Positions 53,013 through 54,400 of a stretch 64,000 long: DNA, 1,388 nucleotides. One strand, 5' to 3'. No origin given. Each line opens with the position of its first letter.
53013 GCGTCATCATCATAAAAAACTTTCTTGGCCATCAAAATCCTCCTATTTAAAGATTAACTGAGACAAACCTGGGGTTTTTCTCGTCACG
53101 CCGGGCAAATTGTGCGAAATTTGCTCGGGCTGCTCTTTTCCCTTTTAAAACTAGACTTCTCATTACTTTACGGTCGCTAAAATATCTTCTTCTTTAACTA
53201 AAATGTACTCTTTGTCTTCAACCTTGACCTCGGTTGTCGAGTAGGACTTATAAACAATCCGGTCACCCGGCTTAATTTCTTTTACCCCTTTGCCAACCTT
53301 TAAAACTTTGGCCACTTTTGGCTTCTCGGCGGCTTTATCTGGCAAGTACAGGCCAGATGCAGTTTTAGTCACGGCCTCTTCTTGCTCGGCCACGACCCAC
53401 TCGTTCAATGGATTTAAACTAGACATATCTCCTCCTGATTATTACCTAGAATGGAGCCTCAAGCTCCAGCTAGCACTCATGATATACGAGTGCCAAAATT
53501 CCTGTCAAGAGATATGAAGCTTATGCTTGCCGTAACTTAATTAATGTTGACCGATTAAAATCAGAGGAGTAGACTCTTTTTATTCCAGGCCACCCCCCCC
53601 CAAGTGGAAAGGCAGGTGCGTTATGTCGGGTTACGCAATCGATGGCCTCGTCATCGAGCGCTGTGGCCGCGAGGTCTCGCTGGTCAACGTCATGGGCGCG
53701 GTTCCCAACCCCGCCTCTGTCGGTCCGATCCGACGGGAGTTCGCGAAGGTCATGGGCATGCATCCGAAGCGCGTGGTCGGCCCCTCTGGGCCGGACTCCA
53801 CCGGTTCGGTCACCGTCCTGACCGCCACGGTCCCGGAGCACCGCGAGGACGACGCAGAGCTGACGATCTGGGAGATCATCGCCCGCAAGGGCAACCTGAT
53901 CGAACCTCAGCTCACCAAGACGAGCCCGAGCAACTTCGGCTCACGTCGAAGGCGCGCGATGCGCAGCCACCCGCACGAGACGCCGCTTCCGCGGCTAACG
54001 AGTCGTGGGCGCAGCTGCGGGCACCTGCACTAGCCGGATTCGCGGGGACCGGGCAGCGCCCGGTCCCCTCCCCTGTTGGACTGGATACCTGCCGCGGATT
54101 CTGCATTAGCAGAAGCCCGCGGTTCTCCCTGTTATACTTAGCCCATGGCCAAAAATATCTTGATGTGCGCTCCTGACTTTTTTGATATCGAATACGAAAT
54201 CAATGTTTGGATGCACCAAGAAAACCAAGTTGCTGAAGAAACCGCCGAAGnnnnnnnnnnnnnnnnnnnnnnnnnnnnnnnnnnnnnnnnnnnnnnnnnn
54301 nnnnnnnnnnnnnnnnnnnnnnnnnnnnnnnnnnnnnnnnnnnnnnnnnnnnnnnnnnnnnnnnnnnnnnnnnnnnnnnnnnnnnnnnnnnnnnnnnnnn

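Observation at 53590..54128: High-GC islet 3: an orphan, possibly decaying ORF plus two GC hairpins between groES and a guanidino-modifying enzyme gene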

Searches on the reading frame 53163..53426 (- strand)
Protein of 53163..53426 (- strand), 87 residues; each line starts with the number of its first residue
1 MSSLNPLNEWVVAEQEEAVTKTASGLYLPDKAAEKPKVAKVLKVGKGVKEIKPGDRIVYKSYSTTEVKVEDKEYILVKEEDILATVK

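Call 41: find_related_loci(query=A3, collection=genome_contigs, flank=10000)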
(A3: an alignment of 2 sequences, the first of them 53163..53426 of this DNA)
Query A3 (87 aa) in genome_contigs; peptide patterns used: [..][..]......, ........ (x = any residue, [..] = any of these).
141 stretches matched a pattern; 35 encode a relative of the query (tblastn E <= 1e-3); 35 distinct loci.
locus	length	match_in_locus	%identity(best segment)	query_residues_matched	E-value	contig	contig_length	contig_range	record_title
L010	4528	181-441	90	1-87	5e-46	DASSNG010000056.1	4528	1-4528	MAG TPA_asm: Candidatus Saccharimonadales bacterium isolate SMAG_U1219 k141_80738, whole genome shotgun sequence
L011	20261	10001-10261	89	1-87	1e-45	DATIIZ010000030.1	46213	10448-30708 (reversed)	MAG TPA_asm: Candidatus Babeliales bacterium isolate SMAG_U15678 k141_542182, whole genome shotgun sequence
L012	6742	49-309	89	1-87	3e-45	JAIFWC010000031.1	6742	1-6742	MAG: Candidatus Saccharibacteria bacterium isolate viral-cat_48_13 PAFVLPS_2018_scaffold_58852, whole genome shotgun seq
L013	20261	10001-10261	87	1-87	1e-44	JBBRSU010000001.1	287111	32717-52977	MAG: Candidatus Saccharimonadales bacterium isolate La2_metabat2.139 La2_metabat2.139_K_3526370L287111_cov_17.5332, whol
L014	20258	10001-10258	87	1-86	2e-44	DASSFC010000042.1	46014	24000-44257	MAG TPA_asm: Candidatus Saccharimonadales bacterium isolate SMAG_U995 k141_1355558, whole genome shotgun sequence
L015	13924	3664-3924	86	1-87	1e-44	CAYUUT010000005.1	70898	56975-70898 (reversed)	MAG TPA_asm: uncultured Candidatus Saccharibacteria bacterium isolate binchicken_co241_306 genome assembly, contig: NODE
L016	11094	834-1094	86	1-87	2e-44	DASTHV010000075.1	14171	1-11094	MAG TPA_asm: Candidatus Saccharimonadales bacterium isolate SMAG_U737 k141_1701408, whole genome shotgun sequence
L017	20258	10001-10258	87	1-86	4e-44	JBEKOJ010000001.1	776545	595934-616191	MAG: Candidatus Saccharimonadales bacterium isolate SPRUCE 438 SPRUCE_438_1, whole genome shotgun sequence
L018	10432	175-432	85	2-87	2e-43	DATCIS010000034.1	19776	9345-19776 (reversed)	MAG TPA_asm: Candidatus Saccharimonadales bacterium isolate SMAG_U7865 k141_4059530, whole genome shotgun sequence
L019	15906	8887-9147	80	1-87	1e-43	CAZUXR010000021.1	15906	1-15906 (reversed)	MAG TPA_asm: uncultured Candidatus Saccharibacteria bacterium isolate SRP200132_co1_356 genome assembly, contig: NODE_64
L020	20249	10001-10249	86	4-86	3e-43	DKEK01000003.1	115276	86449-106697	MAG TPA_asm: Candidatus Saccharibacteria bacterium UBA6824 UBA6824_contig_1271, whole genome shotgun sequence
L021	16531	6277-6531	86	3-87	1e-42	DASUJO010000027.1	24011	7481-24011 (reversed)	MAG TPA_asm: Candidatus Saccharimonadales bacterium isolate SMAG_U1488 k141_44937, whole genome shotgun sequence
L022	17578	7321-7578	83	2-87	2e-42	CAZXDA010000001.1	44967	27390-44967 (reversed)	MAG TPA_asm: uncultured Candidatus Saccharibacteria bacterium isolate SRP093762_co1_23 genome assembly, contig: NODE_522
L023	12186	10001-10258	83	2-87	2e-42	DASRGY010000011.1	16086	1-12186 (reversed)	MAG TPA_asm: Candidatus Saccharimonadales bacterium isolate SMAG_U10070 k141_1183288, whole genome shotgun sequence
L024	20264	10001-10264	82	1-87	2e-42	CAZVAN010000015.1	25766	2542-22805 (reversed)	MAG TPA_asm: uncultured Candidatus Saccharibacteria bacterium isolate binchicken_co54_401 genome assembly, contig: NODE_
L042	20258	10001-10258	77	2-87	1e-38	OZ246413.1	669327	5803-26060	MAG: uncultured Candidatus Saccharibacteria bacterium isolate SRP292972_co1_20 genome assembly, chromosome: 1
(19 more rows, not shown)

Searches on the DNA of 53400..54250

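Call 28: search_rna_families(source=window, start=53400, end=54250, threshold=evalue, max_evalue=1)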
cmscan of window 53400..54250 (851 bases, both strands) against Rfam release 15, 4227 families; matches with E-value up to 1: 0.
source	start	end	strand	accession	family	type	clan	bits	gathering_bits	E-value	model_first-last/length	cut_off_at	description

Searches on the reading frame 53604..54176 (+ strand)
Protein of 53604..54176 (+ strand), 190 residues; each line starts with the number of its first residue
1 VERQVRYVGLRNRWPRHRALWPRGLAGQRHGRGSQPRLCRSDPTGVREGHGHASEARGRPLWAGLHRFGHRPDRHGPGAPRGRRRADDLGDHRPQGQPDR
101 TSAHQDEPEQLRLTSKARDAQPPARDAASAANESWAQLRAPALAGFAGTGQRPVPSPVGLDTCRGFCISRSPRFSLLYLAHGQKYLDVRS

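Call 9: search_protein_families(library=pfam, proteins=[window:53604-54176:+], max_evalue=1)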
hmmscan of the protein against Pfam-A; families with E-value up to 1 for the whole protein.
window:53604-54176:+ (190 aa): 1 family
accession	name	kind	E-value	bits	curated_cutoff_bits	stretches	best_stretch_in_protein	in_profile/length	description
PF18878.5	PPE-PPW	-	0.025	15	27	1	144-175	10-42/48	PPE-PPW subfamily C-terminal region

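Call 10: search_protein_families(library=ncbifam, proteins=[window:53604-54176:+], max_evalue=1)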
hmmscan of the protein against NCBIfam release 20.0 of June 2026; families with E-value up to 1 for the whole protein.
window:53604-54176:+ (190 aa): 0 families
